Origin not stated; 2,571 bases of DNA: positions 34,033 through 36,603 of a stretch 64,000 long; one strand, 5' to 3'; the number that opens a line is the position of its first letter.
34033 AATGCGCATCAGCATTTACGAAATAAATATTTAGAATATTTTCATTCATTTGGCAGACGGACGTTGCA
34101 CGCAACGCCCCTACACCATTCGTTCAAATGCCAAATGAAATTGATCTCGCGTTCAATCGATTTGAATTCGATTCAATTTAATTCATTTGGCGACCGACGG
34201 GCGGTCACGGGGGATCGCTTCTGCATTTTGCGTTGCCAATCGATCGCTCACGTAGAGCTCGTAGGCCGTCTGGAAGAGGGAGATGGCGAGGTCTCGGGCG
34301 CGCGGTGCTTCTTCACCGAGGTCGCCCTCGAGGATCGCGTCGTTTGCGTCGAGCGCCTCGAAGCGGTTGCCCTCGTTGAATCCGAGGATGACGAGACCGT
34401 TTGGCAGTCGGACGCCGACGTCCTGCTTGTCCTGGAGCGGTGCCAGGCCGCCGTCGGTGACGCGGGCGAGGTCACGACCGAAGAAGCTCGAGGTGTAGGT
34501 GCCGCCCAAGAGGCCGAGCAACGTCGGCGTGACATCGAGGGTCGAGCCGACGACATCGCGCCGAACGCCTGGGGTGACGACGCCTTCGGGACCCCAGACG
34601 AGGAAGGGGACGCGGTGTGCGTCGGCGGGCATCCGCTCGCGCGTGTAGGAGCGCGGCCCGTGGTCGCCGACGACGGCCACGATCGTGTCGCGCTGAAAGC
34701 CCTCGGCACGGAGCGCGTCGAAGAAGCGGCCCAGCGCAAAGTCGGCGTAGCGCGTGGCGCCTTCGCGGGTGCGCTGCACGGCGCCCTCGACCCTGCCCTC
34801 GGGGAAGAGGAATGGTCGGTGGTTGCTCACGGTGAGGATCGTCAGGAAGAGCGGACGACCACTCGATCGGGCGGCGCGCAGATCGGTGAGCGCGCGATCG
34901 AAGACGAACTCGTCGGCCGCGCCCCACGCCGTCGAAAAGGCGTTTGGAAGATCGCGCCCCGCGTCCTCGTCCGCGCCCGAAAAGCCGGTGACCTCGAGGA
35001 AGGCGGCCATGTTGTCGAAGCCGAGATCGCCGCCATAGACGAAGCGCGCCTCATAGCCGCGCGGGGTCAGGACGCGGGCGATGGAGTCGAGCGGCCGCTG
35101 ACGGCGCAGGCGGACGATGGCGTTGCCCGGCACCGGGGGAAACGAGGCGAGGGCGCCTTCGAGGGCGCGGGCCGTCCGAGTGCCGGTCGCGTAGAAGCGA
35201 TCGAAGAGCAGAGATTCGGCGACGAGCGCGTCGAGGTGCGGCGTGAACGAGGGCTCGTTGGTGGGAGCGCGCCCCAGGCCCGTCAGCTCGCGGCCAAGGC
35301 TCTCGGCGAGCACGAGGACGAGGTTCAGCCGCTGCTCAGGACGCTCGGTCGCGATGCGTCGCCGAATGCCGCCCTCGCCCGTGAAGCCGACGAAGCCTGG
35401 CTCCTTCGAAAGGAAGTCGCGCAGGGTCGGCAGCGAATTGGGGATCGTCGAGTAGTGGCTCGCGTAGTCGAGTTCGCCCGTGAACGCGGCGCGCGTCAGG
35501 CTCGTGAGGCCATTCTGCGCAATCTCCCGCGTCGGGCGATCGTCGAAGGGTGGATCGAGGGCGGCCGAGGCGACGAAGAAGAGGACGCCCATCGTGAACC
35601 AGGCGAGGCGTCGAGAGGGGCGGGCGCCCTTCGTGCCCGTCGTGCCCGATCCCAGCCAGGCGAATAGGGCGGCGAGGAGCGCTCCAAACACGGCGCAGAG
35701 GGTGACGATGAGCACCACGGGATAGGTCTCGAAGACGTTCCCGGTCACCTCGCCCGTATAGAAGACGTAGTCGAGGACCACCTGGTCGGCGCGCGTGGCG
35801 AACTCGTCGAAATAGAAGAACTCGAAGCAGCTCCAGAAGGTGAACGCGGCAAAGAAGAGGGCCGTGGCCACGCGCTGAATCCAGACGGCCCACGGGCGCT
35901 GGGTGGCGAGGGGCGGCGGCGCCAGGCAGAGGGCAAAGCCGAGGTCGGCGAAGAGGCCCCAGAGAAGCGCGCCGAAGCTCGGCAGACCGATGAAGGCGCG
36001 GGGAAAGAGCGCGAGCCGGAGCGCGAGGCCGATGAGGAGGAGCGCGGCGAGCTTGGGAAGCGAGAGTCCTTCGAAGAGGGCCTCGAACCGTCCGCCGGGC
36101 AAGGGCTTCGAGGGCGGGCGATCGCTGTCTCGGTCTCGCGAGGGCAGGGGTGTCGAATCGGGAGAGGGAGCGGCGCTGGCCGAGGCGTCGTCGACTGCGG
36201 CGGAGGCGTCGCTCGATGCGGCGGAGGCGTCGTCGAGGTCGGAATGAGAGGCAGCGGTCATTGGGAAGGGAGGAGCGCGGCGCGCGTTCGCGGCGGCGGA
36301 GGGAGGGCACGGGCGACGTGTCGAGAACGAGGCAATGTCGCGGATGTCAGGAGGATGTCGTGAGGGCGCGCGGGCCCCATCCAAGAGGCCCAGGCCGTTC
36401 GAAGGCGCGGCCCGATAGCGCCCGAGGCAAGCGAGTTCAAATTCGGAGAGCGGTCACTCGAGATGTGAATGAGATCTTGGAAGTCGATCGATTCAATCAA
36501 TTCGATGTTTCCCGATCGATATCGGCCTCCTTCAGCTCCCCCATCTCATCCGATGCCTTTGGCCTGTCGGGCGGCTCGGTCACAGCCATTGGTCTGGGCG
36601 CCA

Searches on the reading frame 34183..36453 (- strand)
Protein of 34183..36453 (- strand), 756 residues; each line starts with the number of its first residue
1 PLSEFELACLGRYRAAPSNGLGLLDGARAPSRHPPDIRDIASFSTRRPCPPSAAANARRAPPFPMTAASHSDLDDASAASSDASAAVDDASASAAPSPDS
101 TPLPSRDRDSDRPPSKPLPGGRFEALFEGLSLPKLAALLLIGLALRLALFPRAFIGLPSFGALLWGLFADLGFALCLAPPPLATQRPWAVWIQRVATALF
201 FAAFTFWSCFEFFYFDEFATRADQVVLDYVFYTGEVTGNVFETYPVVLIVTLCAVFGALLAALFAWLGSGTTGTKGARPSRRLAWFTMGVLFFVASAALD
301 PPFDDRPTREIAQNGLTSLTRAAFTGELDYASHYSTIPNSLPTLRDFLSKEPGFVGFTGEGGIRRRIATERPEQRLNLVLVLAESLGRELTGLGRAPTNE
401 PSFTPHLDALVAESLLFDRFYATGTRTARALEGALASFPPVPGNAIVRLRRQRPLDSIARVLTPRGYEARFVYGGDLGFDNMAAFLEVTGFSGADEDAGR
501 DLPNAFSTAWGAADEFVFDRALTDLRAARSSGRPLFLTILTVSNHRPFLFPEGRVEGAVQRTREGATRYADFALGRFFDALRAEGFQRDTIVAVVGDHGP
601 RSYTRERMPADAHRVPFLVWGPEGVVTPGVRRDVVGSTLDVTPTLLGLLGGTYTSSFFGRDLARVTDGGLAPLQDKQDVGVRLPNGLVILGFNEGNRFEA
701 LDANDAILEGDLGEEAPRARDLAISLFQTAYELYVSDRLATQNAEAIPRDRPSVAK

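Call 46: search_protein_families(library=ncbifam, proteins=[window:34183-36453:-], max_evalue=0.00001)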
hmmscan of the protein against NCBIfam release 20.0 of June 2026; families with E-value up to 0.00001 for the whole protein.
window:34183-36453:- (756 aa): 5 families
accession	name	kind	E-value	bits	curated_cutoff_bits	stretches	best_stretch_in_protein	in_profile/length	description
NF009027.0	PRK12363.1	equivalog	2e-15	56.5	572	1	371-683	152-476/703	phosphoglycerol transferase I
NF053595.1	LptchSynLtaSGpos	equivalog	2.6e-10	39.5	970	1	401-662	260-540/626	lipoteichoic acid synthase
NF003000.0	PRK03776.1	equivalog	2.4e-09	35.8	574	1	371-652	157-448/763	phosphatidylglycerol--membrane-oligosaccharide glycerophosphotransferase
TIGR03417.1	chol_sulfatase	equivalog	3.9e-07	29.3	433.45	1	560-656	252-351/500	choline-sulfatase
NF010322.0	PRK13759.1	equivalog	4.2e-06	25.5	481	0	568-668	275-382/486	arylsulfatase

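Call 77: search_protein_families(library=pfam, proteins=[window:34183-36453:-], max_evalue=0.001)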
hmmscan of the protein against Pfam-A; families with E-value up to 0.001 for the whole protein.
window:34183-36453:- (756 aa): 1 family
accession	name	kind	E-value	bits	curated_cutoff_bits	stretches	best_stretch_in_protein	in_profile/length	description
PF00884.28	Sulfatase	-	6.8e-41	141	25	1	377-650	2-300/301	Sulfatase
